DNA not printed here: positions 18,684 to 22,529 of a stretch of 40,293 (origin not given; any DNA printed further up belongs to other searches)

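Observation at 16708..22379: AT-rich two-gene cassette (PRTase-like protein plus HD-GHKL ATPase giant): candidate undescribed defence/conflict system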

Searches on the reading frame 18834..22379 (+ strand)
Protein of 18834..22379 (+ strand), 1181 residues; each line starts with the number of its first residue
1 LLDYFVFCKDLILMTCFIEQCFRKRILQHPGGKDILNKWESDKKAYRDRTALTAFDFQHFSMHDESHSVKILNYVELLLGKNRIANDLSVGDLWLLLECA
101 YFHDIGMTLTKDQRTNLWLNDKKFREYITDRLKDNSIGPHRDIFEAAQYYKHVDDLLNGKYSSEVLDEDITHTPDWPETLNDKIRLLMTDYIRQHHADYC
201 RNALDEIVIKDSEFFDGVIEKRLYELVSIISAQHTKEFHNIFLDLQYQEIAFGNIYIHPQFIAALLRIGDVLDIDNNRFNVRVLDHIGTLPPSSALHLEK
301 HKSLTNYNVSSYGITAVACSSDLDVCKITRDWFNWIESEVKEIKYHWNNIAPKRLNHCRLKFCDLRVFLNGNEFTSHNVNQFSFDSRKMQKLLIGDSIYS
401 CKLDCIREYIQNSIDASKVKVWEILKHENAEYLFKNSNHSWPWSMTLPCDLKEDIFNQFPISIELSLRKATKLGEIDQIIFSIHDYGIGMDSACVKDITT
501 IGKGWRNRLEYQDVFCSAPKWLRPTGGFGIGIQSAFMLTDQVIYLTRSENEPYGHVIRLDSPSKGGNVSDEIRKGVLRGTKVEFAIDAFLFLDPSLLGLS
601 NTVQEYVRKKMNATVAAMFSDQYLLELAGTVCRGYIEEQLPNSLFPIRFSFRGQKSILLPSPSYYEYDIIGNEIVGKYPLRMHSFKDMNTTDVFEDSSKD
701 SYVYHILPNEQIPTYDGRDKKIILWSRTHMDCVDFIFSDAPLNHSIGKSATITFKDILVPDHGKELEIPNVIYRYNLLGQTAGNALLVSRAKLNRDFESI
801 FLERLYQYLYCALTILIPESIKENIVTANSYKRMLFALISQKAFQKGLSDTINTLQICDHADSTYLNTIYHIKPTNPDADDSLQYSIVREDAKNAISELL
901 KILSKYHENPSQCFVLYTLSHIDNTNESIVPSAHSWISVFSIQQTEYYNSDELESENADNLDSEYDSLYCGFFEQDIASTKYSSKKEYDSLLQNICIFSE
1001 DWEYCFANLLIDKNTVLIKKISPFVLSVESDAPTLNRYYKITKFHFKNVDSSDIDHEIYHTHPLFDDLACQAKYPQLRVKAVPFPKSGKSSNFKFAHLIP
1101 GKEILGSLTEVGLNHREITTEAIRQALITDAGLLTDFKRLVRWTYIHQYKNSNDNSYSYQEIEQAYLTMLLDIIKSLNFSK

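Call 3: search_protein_families(library=pfam, proteins=[window:18834-22379:+], max_evalue=1)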
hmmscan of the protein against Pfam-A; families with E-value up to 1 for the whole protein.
window:18834-22379:+ (1181 aa): 3 families
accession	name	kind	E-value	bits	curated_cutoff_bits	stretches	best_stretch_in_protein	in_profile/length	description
PF24391.1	HD-CE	-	8.9e-42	144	27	1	57-341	1-262/263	HD-CE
PF13589.12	HATPase_c_3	-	0.066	13.7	25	1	406-551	7-97/137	Histidine kinase-, DNA gyrase B-, and HSP90-like ATPase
PF01966.28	HD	-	0.11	13.3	22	1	83-144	20-79/116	HD domain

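Call 4: search_protein_families(library=padloc, proteins=[window:18834-22379:+], max_evalue=1)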
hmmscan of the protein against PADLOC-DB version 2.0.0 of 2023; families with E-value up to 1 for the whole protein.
window:18834-22379:+ (1181 aa): 0 families

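Call 5: search_protein_families(library=ncbifam, proteins=[window:18834-22379:+], max_evalue=1)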
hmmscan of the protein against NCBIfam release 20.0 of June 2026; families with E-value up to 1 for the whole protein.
window:18834-22379:+ (1181 aa): 4 families
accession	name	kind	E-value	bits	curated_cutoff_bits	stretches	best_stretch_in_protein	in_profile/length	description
NF010683.0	PRK14083.1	equivalog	2.6e-06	26.2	455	1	382-551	8-133/604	HSP90 family protein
NF003555.1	PRK05218.1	equivalog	2.9e-05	22.8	371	1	480-586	71-174/614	molecular chaperone HtpG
TIGR00277.1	HDIG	domain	0.03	14.2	27.6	1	84-116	19-50/84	HDIG domain-containing metalloprotein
NF047352.1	P_loop_sacsin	domain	0.15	12.5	50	0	525-543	60-78/80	sacsin N-terminal ATP-binding-like domain-containing protein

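Call 8: search_protein_families(library=phrogs, proteins=[window:18834-22379:+], max_evalue=0.1)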
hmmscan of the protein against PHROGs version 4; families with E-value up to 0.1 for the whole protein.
window:18834-22379:+ (1181 aa): 0 families

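Call 10: find_homologous_proteins(query=window:18834-22379:+, max_evalue=0.001)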
Query window:18834-22379:+ (1181 aa): 183 proteins with E <= 0.001 among 5440 candidates; the best 120 are listed.
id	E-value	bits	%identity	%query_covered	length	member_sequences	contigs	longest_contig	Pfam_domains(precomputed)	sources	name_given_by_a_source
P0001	0.0e+0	2714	100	99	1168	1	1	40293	PF24391.2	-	-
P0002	0.0e+0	1195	50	98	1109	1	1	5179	PF24391.2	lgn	-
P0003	7.3e-272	923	41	98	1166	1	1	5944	PF24391.2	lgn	-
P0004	4.4e-264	897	40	98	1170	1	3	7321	PF24391.2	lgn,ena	-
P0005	3.5e-262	891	40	98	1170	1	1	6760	PF24391.2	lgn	-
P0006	2.0e-261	888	40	98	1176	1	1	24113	PF24391.2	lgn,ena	-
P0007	2.2e-258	878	40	98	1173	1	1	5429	PF24391.2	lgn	-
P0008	2.3e-258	878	39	98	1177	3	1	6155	PF24391.2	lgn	-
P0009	4.9e-246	837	51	59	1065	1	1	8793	PF24391.2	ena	-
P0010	5.8e-220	751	46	68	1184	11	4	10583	PF24391.2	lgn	-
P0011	2.4e-219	749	45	68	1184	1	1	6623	PF24391.2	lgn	-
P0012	1.2e-214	734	44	68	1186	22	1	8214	PF24391.2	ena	-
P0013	9.1e-213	727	42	75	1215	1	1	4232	PF24391.2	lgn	-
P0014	1.3e-210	720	35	98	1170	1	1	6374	PF24391.2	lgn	-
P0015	2.5e-210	719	44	67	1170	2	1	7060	PF24391.2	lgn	-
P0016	7.6e-210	718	36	98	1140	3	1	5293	PF24391.2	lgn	-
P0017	4.3e-205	702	43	68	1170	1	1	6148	PF24391.2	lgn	-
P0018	1.3e-204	700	43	68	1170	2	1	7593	PF24391.2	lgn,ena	-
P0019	3.4e-160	553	44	54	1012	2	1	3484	PF24391.2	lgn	-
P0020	3.2e-143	497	40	54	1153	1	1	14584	PF24391.2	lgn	-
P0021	4.0e-139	483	39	54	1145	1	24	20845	PF24391.2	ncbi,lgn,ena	-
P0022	1.4e-137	478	39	54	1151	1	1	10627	PF24391.2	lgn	-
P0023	6.9e-137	476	35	74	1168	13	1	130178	PF24391.2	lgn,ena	-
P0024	1.8e-136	475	40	55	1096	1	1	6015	PF24391.2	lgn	-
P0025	7.0e-136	473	37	54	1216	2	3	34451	PF24391.2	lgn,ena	-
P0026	6.4e-135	469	38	55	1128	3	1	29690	PF24391.2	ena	-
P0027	2.0e-134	468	38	54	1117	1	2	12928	PF24391.2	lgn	-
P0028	8.5e-133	462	36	66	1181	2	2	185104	PF24391.2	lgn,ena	-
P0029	9.5e-133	462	37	58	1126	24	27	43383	PF24391.2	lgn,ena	-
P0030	1.7e-132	461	38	54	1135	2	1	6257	PF24391.2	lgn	-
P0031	2.9e-132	461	38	54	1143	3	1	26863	PF24391.2,PF13589.13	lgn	-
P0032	3.3e-132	460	38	56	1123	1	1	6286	PF24391.2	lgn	-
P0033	4.7e-132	460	35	70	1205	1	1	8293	PF24391.2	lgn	-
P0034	6.1e-132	460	34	67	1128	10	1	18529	PF24391.2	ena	-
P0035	6.5e-132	459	34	67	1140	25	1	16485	PF24391.2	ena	-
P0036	7.6e-132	459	41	54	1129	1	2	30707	PF24391.2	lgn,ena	-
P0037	3.6e-131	457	37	55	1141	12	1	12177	PF24391.2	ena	-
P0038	1.3e-130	455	39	54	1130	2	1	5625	PF24391.2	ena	-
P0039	5.5e-130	453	38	54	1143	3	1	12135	PF24391.2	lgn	-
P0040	1.3e-129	452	38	54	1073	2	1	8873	PF24391.2,PF13589.13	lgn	-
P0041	2.0e-129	451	35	68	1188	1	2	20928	PF24391.2,PF13589.13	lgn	-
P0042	2.6e-129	451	37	61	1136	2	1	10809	PF24391.2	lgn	-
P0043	2.6e-129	451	34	70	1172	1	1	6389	PF24391.2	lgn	-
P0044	1.1e-128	449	38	54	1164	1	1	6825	PF24391.2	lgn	-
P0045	1.3e-128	449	37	55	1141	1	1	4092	PF24391.2,PF13589.13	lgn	-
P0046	2.1e-128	448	38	55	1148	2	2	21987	PF24391.2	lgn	-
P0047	2.6e-128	448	38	56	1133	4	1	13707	PF24391.2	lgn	-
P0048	4.6e-128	447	40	55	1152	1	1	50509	PF24391.2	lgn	-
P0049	4.8e-128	447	37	54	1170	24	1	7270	PF24391.2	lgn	-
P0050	1.2e-127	445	38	54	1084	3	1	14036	PF24391.2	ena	-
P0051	1.7e-127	445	39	55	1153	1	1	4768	PF24391.2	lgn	-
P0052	3.9e-127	444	37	56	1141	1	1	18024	PF24391.2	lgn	-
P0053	7.0e-127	443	29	98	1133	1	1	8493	PF24391.2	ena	-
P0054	1.2e-126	442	36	67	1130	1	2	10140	PF24391.2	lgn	-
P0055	1.4e-126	442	34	68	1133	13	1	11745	PF24391.2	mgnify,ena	mgnify:CR=1 FL=1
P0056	2.0e-126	441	35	65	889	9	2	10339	PF24391.2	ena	-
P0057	2.8e-126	441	34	68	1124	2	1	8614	PF24391.2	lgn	-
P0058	3.2e-126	441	37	54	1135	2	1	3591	PF24391.2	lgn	-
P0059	7.2e-126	439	37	54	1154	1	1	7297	PF24391.2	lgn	-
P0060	1.8e-125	438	35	68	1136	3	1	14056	PF24391.2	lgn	-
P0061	3.1e-125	437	36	55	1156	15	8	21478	PF24391.2,PF13589.13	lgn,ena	-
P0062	4.1e-125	437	38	54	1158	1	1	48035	PF24391.2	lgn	-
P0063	6.5e-125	436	38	53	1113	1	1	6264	PF24391.2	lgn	-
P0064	6.5e-125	436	35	66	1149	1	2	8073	PF24391.2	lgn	-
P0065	8.7e-125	436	37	55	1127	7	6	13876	PF24391.2,PF13589.13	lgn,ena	-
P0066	1.0e-124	436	37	53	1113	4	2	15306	PF24391.2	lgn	-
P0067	1.1e-124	436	39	55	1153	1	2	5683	PF24391.2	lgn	-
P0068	3.0e-124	434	38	53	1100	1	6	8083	PF24391.2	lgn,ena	-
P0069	3.4e-124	434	37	55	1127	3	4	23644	PF24391.2,PF13589.13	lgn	-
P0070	3.7e-124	434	32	74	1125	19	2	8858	PF24391.2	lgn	-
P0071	9.8e-124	432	37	55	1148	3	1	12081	PF24391.2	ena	-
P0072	1.2e-123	432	33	66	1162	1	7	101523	PF24391.2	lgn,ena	-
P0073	1.8e-123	432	38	55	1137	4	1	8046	PF24391.2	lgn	-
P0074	2.7e-123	431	37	49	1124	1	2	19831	PF24391.2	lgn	-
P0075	2.8e-123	431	37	54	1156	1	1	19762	PF24391.2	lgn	-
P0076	3.4e-123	431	39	54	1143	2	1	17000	PF24391.2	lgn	-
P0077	4.6e-123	430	38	54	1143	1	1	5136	PF24391.2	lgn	-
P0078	7.2e-123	430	38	54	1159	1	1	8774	PF24391.2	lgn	-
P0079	2.1e-122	428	37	54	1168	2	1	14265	PF24391.2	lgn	-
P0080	4.0e-122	427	39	49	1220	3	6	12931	PF24391.2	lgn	-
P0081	4.0e-122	427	36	55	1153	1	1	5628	PF24391.2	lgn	-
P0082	4.7e-122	427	39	48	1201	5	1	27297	PF24391.2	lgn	-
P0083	7.3e-122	426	36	55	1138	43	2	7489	PF24391.2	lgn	-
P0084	7.9e-122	426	37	54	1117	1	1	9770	PF24391.2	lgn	-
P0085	9.8e-122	426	34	67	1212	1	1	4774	PF24391.2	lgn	-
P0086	1.5e-121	425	33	66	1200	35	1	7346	PF24391.2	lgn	-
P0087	1.5e-121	425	40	48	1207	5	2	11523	PF24391.2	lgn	-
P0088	2.0e-121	425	33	66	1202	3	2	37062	PF24391.2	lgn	-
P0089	2.2e-121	425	33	66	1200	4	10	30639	PF24391.2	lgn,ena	-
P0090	2.3e-121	425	34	69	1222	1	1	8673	PF24391.2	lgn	-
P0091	3.0e-121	424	32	68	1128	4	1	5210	PF24391.2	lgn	-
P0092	3.5e-121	424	35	56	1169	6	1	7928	PF24391.2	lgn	-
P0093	4.2e-121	424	37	54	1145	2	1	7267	PF24391.2,PF13589.13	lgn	-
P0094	6.0e-121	423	32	78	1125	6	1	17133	PF24391.2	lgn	-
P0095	6.5e-121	423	33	66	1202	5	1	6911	PF24391.2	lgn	-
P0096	1.1e-120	422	36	54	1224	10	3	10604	PF24391.2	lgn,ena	-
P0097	1.6e-120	422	35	68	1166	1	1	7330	PF24391.2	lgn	-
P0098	3.1e-120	421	35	55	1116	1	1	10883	PF24391.2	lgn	-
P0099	3.8e-120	421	36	55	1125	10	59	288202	PF24391.2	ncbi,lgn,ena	-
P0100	6.5e-120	420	39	54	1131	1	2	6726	PF24391.2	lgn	-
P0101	1.2e-119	419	32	71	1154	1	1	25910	PF24391.2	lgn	-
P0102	2.3e-119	418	32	74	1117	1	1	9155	PF24391.2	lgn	-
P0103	2.8e-119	418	38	48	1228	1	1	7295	PF24391.2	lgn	-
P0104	4.0e-119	417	39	49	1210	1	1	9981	PF24391.2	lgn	-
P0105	5.5e-119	417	38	54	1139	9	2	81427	PF24391.2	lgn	-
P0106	2.2e-118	415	36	52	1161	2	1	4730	PF24391.2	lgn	-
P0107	4.2e-117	410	37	55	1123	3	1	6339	PF24391.2,PF13589.13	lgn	-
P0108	9.1e-117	409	35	59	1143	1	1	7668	PF24391.2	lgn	-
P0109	8.8e-115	403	36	55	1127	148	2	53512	PF24391.2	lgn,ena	-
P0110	9.4e-115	403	32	67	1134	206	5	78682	PF24391.2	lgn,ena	-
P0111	1.6e-114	402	36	55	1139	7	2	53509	PF24391.2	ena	-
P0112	5.6e-114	400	33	66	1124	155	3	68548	PF24391.2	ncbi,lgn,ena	-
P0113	5.7e-114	400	34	55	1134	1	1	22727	PF24391.2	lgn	-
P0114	7.9e-114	400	32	67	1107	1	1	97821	PF24391.2,PF13589.13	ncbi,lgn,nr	ncbi:MAG: ATP-binding protein [Clostridiales bacterium]|nr:ATP-binding protein [Clostridiales bacter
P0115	1.2e-112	396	37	53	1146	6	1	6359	PF24391.2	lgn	-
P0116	1.9e-112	395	35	54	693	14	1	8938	PF24391.2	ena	-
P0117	6.1e-112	393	39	46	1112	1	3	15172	PF24391.2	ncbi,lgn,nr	ncbi:MAG: ATP-binding protein [Clostridiales bacterium]|nr:ATP-binding protein [Clostridiales bacter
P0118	1.1e-111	392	31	68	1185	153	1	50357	PF24391.2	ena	-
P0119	1.2e-111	392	32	67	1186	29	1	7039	PF24391.2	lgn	-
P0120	7.1e-110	387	35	54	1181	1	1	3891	PF24391.2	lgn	-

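Call 11: search_solved_structures(query=window:18873-22379:+, max_evalue=1, show_alignments=2)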
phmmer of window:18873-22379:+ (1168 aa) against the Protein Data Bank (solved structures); distinct sequences matched with E-value up to 1: 39.
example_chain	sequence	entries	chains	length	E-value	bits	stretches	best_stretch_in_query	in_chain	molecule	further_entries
3peh_A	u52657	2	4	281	0.00013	22.9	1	464-615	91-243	Endoplasmin homolog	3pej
1tbw_A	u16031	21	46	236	0.00038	21.4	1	466-573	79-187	Endoplasmin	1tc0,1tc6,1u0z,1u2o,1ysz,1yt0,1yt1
5in9_A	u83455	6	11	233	0.00044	21.2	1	466-573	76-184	Endoplasmin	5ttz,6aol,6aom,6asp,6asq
4nh9_A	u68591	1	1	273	0.00061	20.7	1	466-573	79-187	Endoplasmin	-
1yt2_A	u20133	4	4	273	0.00062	20.7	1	466-573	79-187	Endoplasmin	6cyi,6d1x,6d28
7ull_A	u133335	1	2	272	0.00064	20.6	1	466-573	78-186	Endoplasmin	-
6cji_A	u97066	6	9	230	0.00067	20.6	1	462-571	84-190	Heat shock protein 90 homolog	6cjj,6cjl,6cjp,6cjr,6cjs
1qy8_A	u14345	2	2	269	0.00071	20.5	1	466-573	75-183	Endoplasmin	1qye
9d9d_A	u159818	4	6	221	0.00083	20.2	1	462-571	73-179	Heat shock protein 90 homolog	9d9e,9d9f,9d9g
2ygf_A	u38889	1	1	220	0.00095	20.1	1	464-570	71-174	ATP-DEPENDENT MOLECULAR CHAPERONE HSP82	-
1a4h_A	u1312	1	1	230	0.0017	19.2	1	464-570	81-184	HEAT SHOCK PROTEIN 90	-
2esa_A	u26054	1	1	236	0.0017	19.2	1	467-573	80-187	Endoplasmin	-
2cgf_A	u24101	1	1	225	0.0018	19.1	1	464-571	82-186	ATP-DEPENDENT MOLECULAR CHAPERONE HSP82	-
1zw9_A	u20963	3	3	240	0.002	19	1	464-570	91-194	HSP82 | ATP-dependent molecular chaperone HSP82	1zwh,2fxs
1bgq_A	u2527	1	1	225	0.002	19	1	464-570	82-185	HEAT SHOCK PROTEIN 90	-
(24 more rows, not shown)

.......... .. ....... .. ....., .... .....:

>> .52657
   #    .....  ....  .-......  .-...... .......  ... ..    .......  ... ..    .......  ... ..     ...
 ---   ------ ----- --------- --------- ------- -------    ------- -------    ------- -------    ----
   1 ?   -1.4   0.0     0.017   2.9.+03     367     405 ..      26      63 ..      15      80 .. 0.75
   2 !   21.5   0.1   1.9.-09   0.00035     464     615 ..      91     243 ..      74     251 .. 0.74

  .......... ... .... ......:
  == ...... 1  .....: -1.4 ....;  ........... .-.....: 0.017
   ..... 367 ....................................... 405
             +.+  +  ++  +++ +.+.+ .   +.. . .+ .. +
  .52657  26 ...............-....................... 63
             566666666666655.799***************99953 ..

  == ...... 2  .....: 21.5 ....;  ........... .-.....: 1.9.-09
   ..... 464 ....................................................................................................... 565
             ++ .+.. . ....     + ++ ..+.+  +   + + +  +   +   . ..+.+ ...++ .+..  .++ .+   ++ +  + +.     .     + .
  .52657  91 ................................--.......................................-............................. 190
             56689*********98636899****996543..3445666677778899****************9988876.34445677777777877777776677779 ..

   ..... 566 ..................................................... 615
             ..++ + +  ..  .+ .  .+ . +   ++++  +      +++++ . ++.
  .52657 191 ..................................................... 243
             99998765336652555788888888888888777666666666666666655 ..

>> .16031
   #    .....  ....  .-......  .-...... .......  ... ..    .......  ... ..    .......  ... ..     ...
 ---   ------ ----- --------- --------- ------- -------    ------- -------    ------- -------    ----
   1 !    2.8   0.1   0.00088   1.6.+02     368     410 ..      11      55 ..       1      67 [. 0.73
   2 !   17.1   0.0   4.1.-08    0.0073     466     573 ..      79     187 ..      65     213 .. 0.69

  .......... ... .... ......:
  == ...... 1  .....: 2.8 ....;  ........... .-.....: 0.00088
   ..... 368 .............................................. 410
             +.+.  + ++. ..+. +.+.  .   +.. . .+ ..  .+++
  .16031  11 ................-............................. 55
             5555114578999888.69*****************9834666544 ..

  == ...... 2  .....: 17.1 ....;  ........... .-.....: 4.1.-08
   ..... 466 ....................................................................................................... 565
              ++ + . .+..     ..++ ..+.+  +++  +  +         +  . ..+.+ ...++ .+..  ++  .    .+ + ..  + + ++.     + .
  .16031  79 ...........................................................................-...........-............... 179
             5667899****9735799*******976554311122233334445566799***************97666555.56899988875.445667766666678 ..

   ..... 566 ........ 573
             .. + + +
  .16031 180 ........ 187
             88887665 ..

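Call 14: find_encoding_contigs(protein=P0006, flank=8000, max_places=3)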
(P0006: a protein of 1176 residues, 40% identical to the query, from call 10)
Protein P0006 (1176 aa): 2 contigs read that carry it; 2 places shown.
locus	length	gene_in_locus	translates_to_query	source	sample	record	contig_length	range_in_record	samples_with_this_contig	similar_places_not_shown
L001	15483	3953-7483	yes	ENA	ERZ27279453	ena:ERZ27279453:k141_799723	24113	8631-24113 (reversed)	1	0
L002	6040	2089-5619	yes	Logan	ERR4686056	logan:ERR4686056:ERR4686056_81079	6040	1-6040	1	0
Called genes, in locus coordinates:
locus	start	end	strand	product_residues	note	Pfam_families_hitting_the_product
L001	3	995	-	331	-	?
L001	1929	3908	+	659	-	-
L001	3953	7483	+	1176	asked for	PF24391:HD-CE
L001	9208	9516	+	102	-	PF12802:MarR_2 (weak), PF13545:HTH_Crp_2 (weak), PF13730:HTH_36 (weak), PF09339:HTH_IclR (faint), PF13412:HTH_24 (weak), PF01047:MarR (weak)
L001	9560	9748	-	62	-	-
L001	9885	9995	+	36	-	PF02534:T4SS-DNA_transf (weak)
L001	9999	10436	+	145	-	PF02534:T4SS-DNA_transf, PF12696:TraG-D_C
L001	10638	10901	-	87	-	PF05016:ParE_toxin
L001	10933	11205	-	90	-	PF02604:PhdYeFM_antitox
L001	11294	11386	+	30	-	-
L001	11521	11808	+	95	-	-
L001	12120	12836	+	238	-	PF00072:Response_reg, PF04397:LytTR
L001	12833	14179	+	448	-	PF14501:HATPase_c_5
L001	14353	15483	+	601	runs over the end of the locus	PF05448:AXE1 (faint), PF12146:Hydrolase_4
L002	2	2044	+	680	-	?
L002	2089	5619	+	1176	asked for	PF24391:HD-CE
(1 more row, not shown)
